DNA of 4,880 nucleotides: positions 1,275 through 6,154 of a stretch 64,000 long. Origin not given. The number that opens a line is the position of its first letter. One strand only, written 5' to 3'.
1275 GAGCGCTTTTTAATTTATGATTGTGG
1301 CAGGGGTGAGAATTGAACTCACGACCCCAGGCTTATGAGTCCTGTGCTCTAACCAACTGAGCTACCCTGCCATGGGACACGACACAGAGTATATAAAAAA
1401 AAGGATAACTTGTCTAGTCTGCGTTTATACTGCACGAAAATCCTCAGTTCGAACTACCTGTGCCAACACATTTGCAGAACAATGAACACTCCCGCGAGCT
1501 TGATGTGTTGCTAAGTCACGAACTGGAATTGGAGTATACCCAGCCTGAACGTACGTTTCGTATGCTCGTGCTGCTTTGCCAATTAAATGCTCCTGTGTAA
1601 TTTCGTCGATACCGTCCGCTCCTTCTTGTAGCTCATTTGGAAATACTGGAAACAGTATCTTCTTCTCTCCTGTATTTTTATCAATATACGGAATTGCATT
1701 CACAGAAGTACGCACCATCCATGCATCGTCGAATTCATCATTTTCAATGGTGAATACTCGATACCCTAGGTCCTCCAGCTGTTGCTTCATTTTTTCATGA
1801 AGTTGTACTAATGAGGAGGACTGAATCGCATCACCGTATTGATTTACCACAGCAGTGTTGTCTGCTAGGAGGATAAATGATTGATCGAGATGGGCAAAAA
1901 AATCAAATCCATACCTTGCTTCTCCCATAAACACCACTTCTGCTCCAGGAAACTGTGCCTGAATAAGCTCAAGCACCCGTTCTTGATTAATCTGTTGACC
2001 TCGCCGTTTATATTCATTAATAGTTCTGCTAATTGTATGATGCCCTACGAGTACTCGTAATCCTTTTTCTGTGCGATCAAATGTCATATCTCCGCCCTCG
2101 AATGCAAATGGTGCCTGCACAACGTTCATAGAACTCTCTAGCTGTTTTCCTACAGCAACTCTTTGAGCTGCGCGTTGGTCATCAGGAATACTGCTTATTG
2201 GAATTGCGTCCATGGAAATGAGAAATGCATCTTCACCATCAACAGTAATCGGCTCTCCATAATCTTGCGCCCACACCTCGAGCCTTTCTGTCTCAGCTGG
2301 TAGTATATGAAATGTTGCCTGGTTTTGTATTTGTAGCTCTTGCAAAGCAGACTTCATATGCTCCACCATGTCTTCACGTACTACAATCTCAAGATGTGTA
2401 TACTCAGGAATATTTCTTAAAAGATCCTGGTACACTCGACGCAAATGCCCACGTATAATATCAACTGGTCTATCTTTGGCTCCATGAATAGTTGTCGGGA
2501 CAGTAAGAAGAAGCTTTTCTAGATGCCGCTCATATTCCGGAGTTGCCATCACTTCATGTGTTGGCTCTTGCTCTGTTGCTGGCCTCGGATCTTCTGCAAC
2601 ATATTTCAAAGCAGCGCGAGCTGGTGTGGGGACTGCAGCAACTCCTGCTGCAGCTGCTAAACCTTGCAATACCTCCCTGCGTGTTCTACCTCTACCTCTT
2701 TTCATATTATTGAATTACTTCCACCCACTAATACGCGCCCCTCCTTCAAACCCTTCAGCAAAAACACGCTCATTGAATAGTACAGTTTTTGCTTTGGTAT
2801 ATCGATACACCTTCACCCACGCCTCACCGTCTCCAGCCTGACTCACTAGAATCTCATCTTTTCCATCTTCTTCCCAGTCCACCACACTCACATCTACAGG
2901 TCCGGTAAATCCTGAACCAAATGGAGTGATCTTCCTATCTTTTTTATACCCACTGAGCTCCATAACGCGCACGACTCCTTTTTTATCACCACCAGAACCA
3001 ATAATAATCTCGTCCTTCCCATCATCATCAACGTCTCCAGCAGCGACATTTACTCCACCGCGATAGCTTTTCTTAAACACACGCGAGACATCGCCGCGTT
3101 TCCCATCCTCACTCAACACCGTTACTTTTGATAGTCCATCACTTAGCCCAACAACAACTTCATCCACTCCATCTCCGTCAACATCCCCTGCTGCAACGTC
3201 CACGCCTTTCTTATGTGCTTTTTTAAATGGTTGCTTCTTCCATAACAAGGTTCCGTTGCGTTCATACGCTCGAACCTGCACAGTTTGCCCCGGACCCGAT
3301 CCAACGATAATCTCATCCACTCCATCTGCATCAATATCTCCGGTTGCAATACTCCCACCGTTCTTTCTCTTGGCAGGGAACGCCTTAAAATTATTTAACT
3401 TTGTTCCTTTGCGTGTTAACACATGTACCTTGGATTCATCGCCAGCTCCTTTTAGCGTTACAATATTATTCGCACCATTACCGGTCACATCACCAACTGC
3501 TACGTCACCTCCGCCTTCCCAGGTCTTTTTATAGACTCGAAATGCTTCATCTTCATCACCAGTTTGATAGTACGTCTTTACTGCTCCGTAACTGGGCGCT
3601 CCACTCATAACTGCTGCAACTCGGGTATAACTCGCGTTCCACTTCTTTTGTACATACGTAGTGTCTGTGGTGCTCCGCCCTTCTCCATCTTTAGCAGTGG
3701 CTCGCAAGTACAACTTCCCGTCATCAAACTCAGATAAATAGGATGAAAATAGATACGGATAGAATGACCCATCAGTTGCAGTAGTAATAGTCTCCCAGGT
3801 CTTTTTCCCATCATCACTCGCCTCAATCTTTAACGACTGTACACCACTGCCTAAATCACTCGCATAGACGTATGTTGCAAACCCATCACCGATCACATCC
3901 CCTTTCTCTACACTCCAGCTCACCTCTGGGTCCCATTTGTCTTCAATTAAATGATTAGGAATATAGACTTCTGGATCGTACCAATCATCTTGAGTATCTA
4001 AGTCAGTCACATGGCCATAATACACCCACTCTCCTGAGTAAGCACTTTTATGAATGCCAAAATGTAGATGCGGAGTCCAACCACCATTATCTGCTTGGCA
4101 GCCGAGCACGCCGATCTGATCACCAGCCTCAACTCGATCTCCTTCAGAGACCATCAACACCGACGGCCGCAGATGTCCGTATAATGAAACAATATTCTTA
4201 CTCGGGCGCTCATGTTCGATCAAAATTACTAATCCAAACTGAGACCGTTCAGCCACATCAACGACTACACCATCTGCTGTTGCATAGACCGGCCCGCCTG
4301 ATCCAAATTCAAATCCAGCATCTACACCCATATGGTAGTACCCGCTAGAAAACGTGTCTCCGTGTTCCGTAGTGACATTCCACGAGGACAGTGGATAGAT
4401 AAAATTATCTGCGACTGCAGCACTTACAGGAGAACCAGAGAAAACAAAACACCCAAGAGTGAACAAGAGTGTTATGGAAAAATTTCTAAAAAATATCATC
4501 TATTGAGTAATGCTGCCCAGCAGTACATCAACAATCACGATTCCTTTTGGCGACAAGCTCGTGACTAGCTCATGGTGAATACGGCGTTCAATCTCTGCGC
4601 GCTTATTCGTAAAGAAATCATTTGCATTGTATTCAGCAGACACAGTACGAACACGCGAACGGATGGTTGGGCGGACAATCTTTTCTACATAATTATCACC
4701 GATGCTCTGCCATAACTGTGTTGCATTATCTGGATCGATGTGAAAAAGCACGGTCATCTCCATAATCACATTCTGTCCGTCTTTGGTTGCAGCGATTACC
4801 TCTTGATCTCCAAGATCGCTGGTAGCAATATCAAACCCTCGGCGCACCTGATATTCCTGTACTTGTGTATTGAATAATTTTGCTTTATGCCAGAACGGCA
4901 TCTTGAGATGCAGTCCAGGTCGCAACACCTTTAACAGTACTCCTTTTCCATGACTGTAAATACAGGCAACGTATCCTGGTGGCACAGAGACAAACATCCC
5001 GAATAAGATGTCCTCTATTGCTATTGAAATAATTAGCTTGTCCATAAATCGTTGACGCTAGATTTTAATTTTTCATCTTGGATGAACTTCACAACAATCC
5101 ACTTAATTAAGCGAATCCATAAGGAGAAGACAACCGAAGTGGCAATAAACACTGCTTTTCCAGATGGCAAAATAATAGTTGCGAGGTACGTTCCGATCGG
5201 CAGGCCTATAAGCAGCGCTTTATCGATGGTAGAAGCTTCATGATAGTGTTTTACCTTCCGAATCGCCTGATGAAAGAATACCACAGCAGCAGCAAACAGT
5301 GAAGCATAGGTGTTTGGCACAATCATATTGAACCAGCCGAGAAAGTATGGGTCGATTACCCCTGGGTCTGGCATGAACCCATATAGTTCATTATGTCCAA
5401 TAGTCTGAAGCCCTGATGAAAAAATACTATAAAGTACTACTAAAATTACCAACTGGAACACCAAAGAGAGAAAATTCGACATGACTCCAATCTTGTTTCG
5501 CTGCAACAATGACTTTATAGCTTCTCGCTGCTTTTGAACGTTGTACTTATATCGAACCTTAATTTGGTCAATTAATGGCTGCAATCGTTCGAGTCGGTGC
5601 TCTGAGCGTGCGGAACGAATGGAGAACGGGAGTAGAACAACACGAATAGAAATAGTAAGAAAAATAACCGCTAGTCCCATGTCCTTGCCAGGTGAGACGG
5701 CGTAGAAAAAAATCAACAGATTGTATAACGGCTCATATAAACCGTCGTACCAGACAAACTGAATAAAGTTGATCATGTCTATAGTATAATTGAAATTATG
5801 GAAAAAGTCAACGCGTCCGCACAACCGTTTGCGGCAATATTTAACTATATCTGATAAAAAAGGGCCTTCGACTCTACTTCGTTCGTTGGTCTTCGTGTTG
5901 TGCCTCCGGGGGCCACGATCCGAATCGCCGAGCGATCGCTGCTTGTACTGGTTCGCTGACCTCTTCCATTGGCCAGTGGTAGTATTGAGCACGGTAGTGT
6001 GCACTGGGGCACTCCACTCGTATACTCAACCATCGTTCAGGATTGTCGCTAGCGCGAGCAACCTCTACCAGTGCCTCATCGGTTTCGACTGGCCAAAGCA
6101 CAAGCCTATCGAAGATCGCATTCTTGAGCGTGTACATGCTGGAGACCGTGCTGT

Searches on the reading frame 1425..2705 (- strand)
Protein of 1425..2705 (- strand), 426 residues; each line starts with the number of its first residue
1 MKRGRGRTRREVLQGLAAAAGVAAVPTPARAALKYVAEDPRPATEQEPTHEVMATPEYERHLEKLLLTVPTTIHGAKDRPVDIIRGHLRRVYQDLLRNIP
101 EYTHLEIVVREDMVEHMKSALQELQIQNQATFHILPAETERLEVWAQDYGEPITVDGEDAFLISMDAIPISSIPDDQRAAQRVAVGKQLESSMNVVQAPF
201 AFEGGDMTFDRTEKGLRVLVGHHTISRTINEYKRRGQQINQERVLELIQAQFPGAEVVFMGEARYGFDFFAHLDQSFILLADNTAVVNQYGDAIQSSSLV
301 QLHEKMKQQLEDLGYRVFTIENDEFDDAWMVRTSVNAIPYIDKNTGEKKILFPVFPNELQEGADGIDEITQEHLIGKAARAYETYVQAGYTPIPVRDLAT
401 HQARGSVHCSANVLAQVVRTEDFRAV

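Call 18: find_encoding_contigs(protein=window:1425-2705:-, flank=10000)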
Protein window:1425-2705:- (426 aa): no gene with exactly this product is on record in the collection.

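Call 19: search_protein_families(library=pfam, proteins=[window:1425-2705:-], max_evalue=0.01)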
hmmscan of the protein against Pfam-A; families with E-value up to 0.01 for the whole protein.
window:1425-2705:- (426 aa): 1 family
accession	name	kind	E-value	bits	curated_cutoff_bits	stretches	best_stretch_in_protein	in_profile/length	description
PF04371.20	PAD_porph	-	2.3e-08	34.1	25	1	87-358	30-279/321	Porphyromonas-type peptidyl-arginine deiminase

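Call 26: find_related_loci(query=window:1425-2705:-, collection=genome_contigs, flank=8000)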
Query window:1425-2705:- (426 aa) in genome_contigs; peptide patterns used: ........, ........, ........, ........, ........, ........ (x = any residue, [..] = any of these).
53 stretches matched a pattern, but none encodes a relative of the query by tblastn (E <= 1e-3).

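Call 42: find_related_loci(query=window:1425-2705:-, collection=metagenome_contigs, flank=10000)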
Query window:1425-2705:- (426 aa) in metagenome_contigs; peptide patterns used: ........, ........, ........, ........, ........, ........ (x = any residue, [..] = any of these).
52 stretches matched a pattern, but none encodes a relative of the query by tblastn (E <= 1e-3).

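Call 54: find_homologous_proteins(query=window:1425-2705:-, max_evalue=1e-10)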
Query window:1425-2705:- (426 aa): 3 proteins with E <= 1e-10 among 8000 candidates.
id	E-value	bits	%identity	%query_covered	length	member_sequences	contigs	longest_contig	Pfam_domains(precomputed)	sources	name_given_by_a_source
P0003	3.3e-281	950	100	100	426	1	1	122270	PF04371.21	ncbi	-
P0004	7.0e-71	257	37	89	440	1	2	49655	-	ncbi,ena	-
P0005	9.9e-65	237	37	96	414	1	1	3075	-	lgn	-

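Call 55: find_encoding_contigs(protein=P0003, flank=10000)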
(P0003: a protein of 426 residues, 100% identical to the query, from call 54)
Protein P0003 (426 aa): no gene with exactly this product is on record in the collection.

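Call 56: list_cluster_members(proteins=[P0003])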
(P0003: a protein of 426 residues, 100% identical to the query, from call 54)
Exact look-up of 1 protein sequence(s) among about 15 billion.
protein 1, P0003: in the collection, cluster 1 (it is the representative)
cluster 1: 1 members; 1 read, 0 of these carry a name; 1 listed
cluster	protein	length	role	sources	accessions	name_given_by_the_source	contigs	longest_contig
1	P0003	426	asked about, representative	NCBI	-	-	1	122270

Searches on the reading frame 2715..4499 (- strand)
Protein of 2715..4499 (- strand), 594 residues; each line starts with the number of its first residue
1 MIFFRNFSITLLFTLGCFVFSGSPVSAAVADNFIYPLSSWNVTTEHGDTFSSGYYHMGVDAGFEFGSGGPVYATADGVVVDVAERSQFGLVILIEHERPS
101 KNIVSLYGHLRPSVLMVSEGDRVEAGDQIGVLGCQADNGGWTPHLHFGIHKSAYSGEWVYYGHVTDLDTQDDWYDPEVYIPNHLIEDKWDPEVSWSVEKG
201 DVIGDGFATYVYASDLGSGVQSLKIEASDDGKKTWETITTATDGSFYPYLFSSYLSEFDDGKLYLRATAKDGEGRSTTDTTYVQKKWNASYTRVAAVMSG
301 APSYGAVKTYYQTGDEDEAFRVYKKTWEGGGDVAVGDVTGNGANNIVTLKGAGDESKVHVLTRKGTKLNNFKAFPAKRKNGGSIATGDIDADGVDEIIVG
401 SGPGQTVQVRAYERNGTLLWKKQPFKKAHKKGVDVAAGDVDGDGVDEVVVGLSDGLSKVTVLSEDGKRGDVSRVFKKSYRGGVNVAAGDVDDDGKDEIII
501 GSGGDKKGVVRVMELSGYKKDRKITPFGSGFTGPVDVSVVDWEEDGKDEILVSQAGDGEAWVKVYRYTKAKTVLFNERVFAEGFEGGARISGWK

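Call 19: search_protein_families(library=pfam, proteins=[window:2715-4499:-], max_evalue=0.01)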
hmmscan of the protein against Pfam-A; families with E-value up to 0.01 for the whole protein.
window:2715-4499:- (594 aa): 6 families
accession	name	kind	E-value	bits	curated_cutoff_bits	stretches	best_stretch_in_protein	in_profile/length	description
PF01551.29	Peptidase_M23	-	3.3e-19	69.3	28.7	1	55-152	2-90/96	Peptidase family M23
PF13517.12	FG-GAP_3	-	2e-16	60.7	26.9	4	388-450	1-61/61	FG-GAP-like repeat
PF01839.29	FG-GAP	-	6.2e-09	36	22.1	2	380-404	1-25/37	FG-GAP repeat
PF25292.1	Beta-prop_CGLA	-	2.4e-06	27.7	26.8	0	410-467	12-64/316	Lambda-carrageenase beta-propeller domain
PF23743.1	Beta-prop_BBS7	-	0.00069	19.5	27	0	438-500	227-287/299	BBS7 beta-propeller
PF14783.12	BBS2_Mid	-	0.0036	17.8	27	0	427-455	75-103/108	Ciliary BBSome complex subunit 2, middle region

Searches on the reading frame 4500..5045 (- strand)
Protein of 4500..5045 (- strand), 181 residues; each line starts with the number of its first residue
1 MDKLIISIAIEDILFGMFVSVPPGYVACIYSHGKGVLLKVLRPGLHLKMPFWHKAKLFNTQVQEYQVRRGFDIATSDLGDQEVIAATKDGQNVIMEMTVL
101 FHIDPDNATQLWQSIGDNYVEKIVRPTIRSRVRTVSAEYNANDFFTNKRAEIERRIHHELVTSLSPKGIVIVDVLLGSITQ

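Call 85: search_protein_families(library=pfam, proteins=[window:4500-5045:-], max_evalue=0.001)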
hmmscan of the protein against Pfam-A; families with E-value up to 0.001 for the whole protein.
window:4500-5045:- (181 aa): 1 family
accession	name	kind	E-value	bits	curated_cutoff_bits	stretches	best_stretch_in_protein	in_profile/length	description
PF01145.31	Band_7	-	8.6e-31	107.8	23.6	1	20-180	2-146/176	SPFH domain / Band 7 family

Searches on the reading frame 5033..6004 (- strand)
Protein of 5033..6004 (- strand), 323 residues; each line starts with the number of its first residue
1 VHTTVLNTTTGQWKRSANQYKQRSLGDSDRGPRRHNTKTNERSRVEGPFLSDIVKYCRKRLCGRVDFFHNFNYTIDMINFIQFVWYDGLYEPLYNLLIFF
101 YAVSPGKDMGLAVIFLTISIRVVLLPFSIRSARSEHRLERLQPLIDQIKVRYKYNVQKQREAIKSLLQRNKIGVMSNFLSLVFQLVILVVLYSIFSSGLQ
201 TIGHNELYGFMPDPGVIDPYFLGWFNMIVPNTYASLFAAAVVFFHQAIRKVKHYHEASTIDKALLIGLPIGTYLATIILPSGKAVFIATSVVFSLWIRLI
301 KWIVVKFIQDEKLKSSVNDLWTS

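Call 85: search_protein_families(library=pfam, proteins=[window:5033-6004:-], max_evalue=0.001)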
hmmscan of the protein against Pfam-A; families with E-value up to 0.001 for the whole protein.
window:5033-6004:- (323 aa): 1 family
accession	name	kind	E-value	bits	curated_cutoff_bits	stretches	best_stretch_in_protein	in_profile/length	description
PF02096.25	60KD_IMP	-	3.3e-22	79.6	35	1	109-298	1-158/163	60Kd inner membrane protein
